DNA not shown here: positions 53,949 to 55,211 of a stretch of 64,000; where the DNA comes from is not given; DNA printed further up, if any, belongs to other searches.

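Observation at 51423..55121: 1212-aa membrane-anchored coiled-coil protein with C-terminal HTH directly upstream of grpE-dnaK-dnaJ, with no hrcA and no CIRCE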

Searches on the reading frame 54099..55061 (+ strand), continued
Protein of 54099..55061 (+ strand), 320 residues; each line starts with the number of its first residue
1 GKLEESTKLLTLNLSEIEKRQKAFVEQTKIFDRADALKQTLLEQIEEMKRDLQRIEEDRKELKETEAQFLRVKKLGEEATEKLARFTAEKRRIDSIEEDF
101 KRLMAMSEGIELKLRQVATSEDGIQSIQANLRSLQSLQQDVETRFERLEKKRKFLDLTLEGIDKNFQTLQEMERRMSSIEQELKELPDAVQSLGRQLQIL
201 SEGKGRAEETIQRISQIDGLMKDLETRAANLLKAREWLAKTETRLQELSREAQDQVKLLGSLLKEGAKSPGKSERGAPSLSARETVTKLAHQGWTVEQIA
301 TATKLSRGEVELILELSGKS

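Call 33: search_protein_families(library=ncbifam, proteins=[P0138], max_evalue=10)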
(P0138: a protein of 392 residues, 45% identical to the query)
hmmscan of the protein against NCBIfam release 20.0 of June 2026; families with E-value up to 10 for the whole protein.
P0138 (392 aa): 38 families (the best 25 are shown)
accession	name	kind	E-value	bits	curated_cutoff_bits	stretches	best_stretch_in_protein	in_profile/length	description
NF047515.1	SpiroCoCo_C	equivalog_domain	1.1e-46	159.4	125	2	143-355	100-313/313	SpiroCoCo family coiled-coil protein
NF047516.1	LA_3659_fam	equivalog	7.5e-38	130.3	36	2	7-148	1-142/221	LA_3659 family protein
NF047514.1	SpiroCoCo_N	equivalog_domain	7.5e-38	130.3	75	2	7-148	1-142/221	SpiroCoCo family coiled-coil protein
TIGR02168.1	SMC_prok_B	equivalog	2.1e-09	35.7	567.35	1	28-291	724-987/1181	chromosome segregation protein SMC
NF003034.1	PRK03918.1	equivalog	7.5e-09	34.1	700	1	171-302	165-300/878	DNA double-strand break repair ATPase Rad50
NF045487.1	ASRP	equivalog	7.2e-08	31.5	300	2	157-301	313-452/593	archaea-specific SMC-related protein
NF052320.1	Cbp1_fam_LP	subfamily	6.2e-07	29.2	90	3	42-115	91-164/286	Cbp1 family collagen-binding glycoprotein adhesin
TIGR02169.1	SMC_prok_A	equivalog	1.6e-06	26.1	729.4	1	23-296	680-943/1165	chromosome segregation protein SMC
NF002572.0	PRK02224.1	equivalog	6.4e-06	24.7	1087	1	33-312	164-442/888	DNA double-strand break repair ATPase Rad50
NF038218.1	IcmG_DotF_IVB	equivalog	0.00021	21.1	200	2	185-244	117-173/266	type IVB secretion system protein IcmG/DotF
TIGR04211.1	SH3_and_anchor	equivalog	0.00025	20.7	65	5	169-269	64-164/198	TIGR04211 family SH3 domain-containing protein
NF041035.1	Rad50_Halo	equivalog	0.00051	18.5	1000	1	32-309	378-647/883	DNA double-strand break repair ATPase Rad50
NF006543.0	PRK09039.1-2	equivalog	0.0016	18.3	305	2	8-170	34-196/350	peptidoglycan -binding protein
TIGR02231.1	TIGR02231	subfamily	0.0017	17.1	112.6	2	163-282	63-172/524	mucoidy inhibitor MuiA family protein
NF045780.1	TrlF_fam_ATP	equivalog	0.002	16.9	350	1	143-312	459-633/944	TrlF family AAA-like ATPase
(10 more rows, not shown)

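Call 51: search_protein_representatives(alignment_id=A1)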
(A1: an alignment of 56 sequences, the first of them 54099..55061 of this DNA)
Query: 56 sequences, 392 profile positions. Proteins with E-value up to 0.001 (for the whole library): 2822; up to 1e-10: 783; up to 1e-30: 410. The best 150 are listed.
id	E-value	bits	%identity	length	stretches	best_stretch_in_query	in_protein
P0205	9.1e-155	531.9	-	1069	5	2-391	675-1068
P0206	8.8e-153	525.3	-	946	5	2-391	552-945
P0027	1.1e-152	525.0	-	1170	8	2-391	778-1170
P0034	2.8e-152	523.7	-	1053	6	3-391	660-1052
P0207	7.7e-152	522.2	-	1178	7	2-391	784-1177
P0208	2.5e-150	517.2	-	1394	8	4-392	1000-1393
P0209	4.6e-150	516.4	-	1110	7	2-392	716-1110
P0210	1.8e-149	514.4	-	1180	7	2-391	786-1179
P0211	4.2e-149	513.2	-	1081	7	2-392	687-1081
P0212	1.2e-148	511.8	-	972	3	2-392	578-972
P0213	1.2e-148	511.7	-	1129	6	2-391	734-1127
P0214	5.1e-147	506.4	-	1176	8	2-391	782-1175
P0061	1.1e-146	505.2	-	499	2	2-391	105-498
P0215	2.3e-146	504.2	-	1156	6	5-391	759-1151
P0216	4.5e-146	503.2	-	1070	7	2-391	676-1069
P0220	7.2e-145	499.3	-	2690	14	4-358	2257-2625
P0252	2.4e-131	454.8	-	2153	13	2-391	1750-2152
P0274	7.5e-126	436.7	-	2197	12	2-390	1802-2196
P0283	1.5e-121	422.5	-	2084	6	11-390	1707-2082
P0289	1.8e-119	415.6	-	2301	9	3-391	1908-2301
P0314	1.2e-113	396.4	-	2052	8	3-390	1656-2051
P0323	1.9e-112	392.5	-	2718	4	13-391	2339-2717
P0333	5.9e-110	384.3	-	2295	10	6-391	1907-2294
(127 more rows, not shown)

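Call 68: list_cluster_members(proteins=[P0220, P0252, P0274, P0323, P0289, P0283, P0314, P0333, P0205, P0208])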
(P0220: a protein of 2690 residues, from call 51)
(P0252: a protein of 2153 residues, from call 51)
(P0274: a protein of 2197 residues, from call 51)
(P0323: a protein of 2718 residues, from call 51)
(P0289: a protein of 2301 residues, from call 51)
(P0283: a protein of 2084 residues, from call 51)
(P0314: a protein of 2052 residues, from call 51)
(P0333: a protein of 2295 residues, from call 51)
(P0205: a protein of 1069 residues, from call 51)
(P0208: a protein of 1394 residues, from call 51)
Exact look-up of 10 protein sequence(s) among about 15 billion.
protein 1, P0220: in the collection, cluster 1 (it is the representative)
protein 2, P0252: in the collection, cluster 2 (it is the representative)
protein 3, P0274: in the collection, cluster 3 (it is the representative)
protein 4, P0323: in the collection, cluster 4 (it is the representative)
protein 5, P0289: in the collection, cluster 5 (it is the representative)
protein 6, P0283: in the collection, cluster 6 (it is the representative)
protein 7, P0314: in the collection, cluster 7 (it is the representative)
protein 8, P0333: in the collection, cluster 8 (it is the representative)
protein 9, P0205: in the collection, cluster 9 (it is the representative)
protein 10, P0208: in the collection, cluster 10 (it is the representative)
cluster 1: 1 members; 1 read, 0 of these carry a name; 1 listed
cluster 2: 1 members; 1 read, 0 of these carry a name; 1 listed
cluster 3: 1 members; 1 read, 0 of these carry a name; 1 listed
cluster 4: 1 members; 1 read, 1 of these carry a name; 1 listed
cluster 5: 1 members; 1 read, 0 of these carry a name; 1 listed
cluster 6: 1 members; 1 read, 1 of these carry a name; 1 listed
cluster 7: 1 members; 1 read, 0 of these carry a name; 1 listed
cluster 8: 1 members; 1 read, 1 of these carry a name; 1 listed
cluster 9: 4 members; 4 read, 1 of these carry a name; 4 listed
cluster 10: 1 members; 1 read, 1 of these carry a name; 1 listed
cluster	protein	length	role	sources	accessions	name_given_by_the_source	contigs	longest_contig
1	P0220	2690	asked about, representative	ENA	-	-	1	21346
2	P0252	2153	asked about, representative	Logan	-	-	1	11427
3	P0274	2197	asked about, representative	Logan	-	-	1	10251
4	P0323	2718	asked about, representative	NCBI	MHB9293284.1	hypothetical protein Holit_02405 [Hollandina sp. SP2]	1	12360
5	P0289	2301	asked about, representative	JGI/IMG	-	-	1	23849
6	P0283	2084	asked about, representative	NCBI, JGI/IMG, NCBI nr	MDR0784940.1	MAG: hypothetical protein LBE74_03535 [Treponema sp.] | chromosome segregation ATPase | hypothetical protein [Treponema sp.]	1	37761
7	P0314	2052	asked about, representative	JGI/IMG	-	-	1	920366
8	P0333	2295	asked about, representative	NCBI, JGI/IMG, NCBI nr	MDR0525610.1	MAG: hypothetical protein LBG90_07040 [Spirochaetaceae bacterium] | chromosome segregation ATPase | hypothetical protein [Spirochaetaceae bacterium]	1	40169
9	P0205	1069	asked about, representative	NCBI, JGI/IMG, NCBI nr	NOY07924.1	MAG: hypothetical protein GXP33_03675 [Spirochaetes bacterium] | hypothetical protein [Spirochaetota bacterium]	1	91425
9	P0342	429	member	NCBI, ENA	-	-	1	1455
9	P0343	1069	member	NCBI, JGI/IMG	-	-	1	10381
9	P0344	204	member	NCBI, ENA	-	-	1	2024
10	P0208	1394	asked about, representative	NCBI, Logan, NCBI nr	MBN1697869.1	MAG: hypothetical protein JW881_10185 [Spirochaetales bacterium] | hypothetical protein [Spirochaetales bacterium]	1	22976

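Call 69: find_encoding_contigs(protein=P0314, flank=9000, max_places=1)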
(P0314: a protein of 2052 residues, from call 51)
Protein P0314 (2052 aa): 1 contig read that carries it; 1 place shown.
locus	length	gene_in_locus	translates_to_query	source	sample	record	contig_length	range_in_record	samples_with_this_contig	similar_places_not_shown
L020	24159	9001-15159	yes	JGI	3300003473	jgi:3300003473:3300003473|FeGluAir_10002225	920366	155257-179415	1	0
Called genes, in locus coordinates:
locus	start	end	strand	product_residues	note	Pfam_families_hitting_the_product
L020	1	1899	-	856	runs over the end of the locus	PF19864:Radical_SAM_N2, PF04055:Radical_SAM, PF10105:DUF2344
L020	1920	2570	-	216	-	PF12796:Ank_2, PF13606:Ank_3 (faint), PF13857:Ank_5 (faint), PF00023:Ank (weak), PF12796:Ank_2, PF13637:Ank_4 (weak)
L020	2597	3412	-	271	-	PF10646:Germane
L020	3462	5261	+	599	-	PF05524:PEP-utilisers_N, PF00391:PEP-utilizers, PF02896:PEP-utilizers_C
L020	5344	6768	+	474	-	PF00350:Dynamin_N (faint), PF01926:MMR_HSR1, PF04548:AIG1 (faint), PF02492:cobW (faint), PF00009:GTP_EFTU, PF01926:MMR_HSR1, PF02421:FeoB_N, PF14714:KH_dom-like, +2 more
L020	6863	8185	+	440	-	-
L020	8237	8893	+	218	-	PF00702:Hydrolase, PF13419:HAD_2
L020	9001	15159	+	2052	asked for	PF04513:Baculo_PEP_C (faint), PF01442:Apolipoprotein (weak)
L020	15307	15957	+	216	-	PF01025:GrpE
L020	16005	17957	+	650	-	PF00012:HSP70, PF06723:MreB_Mbl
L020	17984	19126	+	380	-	PF00226:DnaJ, PF01556:DnaJ_C, PF00684:DnaJ_CXXCXGXG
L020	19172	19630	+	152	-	-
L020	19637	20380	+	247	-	PF08032:SpoU_sub_bind (faint), PF00588:SpoU_methylase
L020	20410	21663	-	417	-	PF02844:GARS_N, PF01071:GARS_A, PF02843:GARS_C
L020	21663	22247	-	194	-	PF00551:Formyl_trans_N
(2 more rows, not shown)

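Call 70: find_encoding_contigs(protein=P0283, flank=9000, max_places=1)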
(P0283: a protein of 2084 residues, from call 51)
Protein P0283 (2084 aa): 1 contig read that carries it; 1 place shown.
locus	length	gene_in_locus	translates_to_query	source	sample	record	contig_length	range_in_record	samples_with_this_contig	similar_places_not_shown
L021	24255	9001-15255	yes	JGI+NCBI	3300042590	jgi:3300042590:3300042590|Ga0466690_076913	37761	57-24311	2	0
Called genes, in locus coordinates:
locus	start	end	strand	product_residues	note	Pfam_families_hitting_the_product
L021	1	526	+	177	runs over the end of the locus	-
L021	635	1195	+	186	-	-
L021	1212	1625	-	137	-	PF08211:dCMP_cyt_deam_2, PF00383:dCMP_cyt_deam_1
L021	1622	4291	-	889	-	PF03714:PUD, PF02922:CBM_48, PF00128:Alpha-amylase, PF11852:Pullul_strch_C (weak), PF21653:pulA_all-beta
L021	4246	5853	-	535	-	PF00128:Alpha-amylase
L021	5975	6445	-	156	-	PF06695:Sm_multidrug_ex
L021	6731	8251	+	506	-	PF00270:DEAD, PF04851:ResIII, PF00271:Helicase_C, PF16124:RecQ_Zn_bind (weak)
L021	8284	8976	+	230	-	PF00702:Hydrolase, PF13419:HAD_2, PF13242:Hydrolase_like (weak)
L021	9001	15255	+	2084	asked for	-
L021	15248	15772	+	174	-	PF01202:SKI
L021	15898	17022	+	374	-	PF01979:Amidohydro_1, PF07969:Amidohydro_3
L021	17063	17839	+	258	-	PF01182:Glucosamine_iso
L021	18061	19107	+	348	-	PF13487:HD_5, PF01966:HD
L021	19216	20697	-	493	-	PF01336:tRNA_anti-codon, PF00152:tRNA-synt_2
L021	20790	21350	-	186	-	-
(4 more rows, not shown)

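Call 78: predict_structure(alignment_id=A4)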
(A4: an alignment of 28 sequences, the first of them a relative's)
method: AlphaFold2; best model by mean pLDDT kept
length: 392 residues; sequences in the alignment: 28
mean_pLDDT: 74.7   pTM: 0.25
mean pLDDT of the five models: 74.7, 74.4, 72.2, 66.6, 62.4
residues with pLDDT >= 90: 6; 70-90: 298; 50-70: 40; < 50: 48
segments of 3 or more residues with pLDDT < 50: 169-171, 311-321, 361-392
pLDDT, mean of each block of 10 residues (from residue 1): 65 77 56 73 83 85 86 86 88 90 89 87 79 81 82 78 58 62 84 87 86 83 83 81 77 83 86 86 83 82 67 34 72 83 78 71 36 35 37 35
secondary structure, 60 per line:
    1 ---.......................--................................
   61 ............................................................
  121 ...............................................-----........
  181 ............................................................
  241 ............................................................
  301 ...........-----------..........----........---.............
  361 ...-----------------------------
elements in order: H4-26 H29-167 H173-311 H323-332 H337-344 H348-363

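Call 80: fold_search(model_id=the predicted structure, library=pdb)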
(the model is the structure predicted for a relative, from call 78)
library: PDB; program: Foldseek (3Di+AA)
matches with E <= 10: 719; with E <= 0.001: 0
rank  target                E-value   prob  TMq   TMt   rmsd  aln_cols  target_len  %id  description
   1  5cy1_B                3.2e-02  0.99  0.10  0.21  11.0        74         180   32  Tn3 resolvase - site III complex crystal form I (released 2017-01-11)
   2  5cy2_E                3.4e-02  1.00  0.10  0.22  15.8        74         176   27  Tn3 resolvase - site III complex crystal form II (released 2017-01-11)
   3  5cy1_A                5.3e-02  0.99  0.10  0.21  13.2        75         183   31  Tn3 resolvase - site III complex crystal form I (released 2017-01-11)
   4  1zr2_B                8.2e-02  0.97  0.09  0.20  13.5        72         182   25  Structure of a Synaptic gamma-delta Resolvase Tetramer Covalently Linked to two Cleaved DNAs (released 2005-08-30)
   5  5cy2_A                1.1e-01  0.98  0.10  0.22  12.9        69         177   29  Tn3 resolvase - site III complex crystal form II (released 2017-01-11)
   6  6pax_A                1.5e-01  1.00  0.11  0.31  11.7        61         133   21  CRYSTAL STRUCTURE OF THE HUMAN PAX-6 PAIRED DOMAIN-DNA COMPLEX REVEALS A GENERAL MODEL FOR PAX PROTEIN-DNA INTERACTION (released 1999-07-13)
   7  2gm4_B                1.6e-01  0.93  0.09  0.19  13.0        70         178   17  An activated, tetrameric gamma-delta resolvase: Hin chimaera bound to cleaved DNA (released 2006-06-27)
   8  1p4w_MODEL_1_A        1.7e-01  0.97  0.10  0.44  12.6        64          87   19  Solution structure of the DNA-binding domain of the Erwinia amylovora RcsB protein (released 2003-06-17)
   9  2gm4_A                1.7e-01  0.91  0.09  0.19  12.7        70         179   17  An activated, tetrameric gamma-delta resolvase: Hin chimaera bound to cleaved DNA (released 2006-06-27)
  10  4xvn_F                1.8e-01  1.00  0.11  0.31   3.2        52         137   27  Crystal structure of the small terminase from thermophilic phage G20C (released 2016-02-10)
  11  1zr2_A                1.8e-01  0.92  0.09  0.20  12.9        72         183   17  Structure of a Synaptic gamma-delta Resolvase Tetramer Covalently Linked to two Cleaved DNAs (released 2005-08-30)
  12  7qh5_B                2.0e-01  1.00  0.11  0.14   3.6        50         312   32  The crystal structure of the sigma factor SigG1 from Streptomyces tsukubaensis NRRL18488 (released 2022-12-21)
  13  1gdt_A                2.6e-01  0.90  0.09  0.20  11.8        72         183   26  CRYSTAL STRUCTURE OF A SITE-SPECIFIC RECOMBINASE, GAMMA-DELTA RESOLVASE COMPLEXED WITH A 34 BP CLEAVAGE SITE (released 1996-04-03)
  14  1k78_A                2.8e-01  0.97  0.11  0.33  11.9        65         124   25  Pax5(1-149)+Ets-1(331-440)+DNA (released 2002-01-04)
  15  3kln_C                2.8e-01  0.95  0.11  0.19  13.4        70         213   21  Vibrio cholerae VpsT (released 2010-02-09)
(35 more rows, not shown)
